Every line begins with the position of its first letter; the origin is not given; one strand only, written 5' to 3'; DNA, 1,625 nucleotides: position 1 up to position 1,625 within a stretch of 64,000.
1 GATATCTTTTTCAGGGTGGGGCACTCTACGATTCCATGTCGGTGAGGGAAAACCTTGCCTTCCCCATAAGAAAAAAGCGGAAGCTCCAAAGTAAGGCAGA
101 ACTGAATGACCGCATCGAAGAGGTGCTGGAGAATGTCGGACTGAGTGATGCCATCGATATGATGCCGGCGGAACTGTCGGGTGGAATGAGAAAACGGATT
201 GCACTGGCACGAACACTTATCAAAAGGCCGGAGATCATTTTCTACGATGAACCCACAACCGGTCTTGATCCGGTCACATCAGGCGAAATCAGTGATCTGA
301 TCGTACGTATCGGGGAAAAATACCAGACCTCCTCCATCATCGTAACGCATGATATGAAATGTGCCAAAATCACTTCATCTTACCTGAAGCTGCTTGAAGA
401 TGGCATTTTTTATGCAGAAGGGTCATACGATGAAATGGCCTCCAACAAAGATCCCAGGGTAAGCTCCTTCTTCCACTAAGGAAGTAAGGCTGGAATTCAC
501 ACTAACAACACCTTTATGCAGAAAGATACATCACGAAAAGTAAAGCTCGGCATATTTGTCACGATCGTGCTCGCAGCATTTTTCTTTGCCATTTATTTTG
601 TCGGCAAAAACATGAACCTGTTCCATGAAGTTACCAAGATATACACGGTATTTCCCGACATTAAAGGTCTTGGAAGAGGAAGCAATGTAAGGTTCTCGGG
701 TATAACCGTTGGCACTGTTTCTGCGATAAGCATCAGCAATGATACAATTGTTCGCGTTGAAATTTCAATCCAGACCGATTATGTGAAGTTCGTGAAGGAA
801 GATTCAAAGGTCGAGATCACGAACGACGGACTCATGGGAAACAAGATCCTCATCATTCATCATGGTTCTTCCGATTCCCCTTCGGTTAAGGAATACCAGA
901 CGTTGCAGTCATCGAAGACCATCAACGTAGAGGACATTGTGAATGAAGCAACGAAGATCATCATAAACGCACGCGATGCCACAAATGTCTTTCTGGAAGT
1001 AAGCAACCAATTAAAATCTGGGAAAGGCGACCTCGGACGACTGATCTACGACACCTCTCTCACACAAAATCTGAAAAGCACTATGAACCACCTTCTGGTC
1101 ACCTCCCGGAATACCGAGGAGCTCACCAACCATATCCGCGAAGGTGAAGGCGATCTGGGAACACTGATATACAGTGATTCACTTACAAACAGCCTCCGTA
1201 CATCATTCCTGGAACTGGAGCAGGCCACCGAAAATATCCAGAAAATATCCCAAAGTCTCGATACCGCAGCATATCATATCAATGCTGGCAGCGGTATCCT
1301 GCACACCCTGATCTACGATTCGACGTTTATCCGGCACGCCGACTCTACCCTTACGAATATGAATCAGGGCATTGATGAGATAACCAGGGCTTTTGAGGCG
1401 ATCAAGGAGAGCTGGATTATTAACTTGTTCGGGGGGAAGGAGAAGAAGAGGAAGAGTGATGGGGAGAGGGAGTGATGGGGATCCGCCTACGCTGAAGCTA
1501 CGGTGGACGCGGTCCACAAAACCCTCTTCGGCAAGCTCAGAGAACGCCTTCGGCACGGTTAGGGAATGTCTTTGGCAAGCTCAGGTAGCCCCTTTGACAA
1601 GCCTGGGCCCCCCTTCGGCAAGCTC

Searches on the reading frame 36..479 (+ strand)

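Call 55: search_protein_families(library=pfam, proteins=[window:36-479:+], max_evalue=0.001)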
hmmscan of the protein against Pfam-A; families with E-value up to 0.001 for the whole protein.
window:36-479:+ (147 aa): 1 family
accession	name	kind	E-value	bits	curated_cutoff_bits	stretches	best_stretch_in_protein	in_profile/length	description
PF00005.33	ABC_tran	-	2e-12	48.3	25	1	2-75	75-137/137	ABC transporter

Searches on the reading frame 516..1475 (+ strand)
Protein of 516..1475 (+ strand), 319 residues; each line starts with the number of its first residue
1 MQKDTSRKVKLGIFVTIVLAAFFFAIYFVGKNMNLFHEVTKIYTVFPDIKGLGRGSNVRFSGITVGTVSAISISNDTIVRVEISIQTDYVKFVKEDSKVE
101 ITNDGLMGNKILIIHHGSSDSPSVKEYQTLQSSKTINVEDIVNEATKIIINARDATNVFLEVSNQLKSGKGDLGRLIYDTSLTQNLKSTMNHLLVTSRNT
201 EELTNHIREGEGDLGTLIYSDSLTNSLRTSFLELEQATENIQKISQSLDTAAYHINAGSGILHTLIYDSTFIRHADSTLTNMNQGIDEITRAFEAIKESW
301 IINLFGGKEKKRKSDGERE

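Call 55: search_protein_families(library=pfam, proteins=[window:516-1475:+], max_evalue=0.001)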
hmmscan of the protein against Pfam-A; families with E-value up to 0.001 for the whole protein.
window:516-1475:+ (319 aa): 1 family
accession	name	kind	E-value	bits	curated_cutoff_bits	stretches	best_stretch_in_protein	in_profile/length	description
PF02470.25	MlaD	-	1e-15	58.2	25.1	1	41-112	4-76/81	MlaD protein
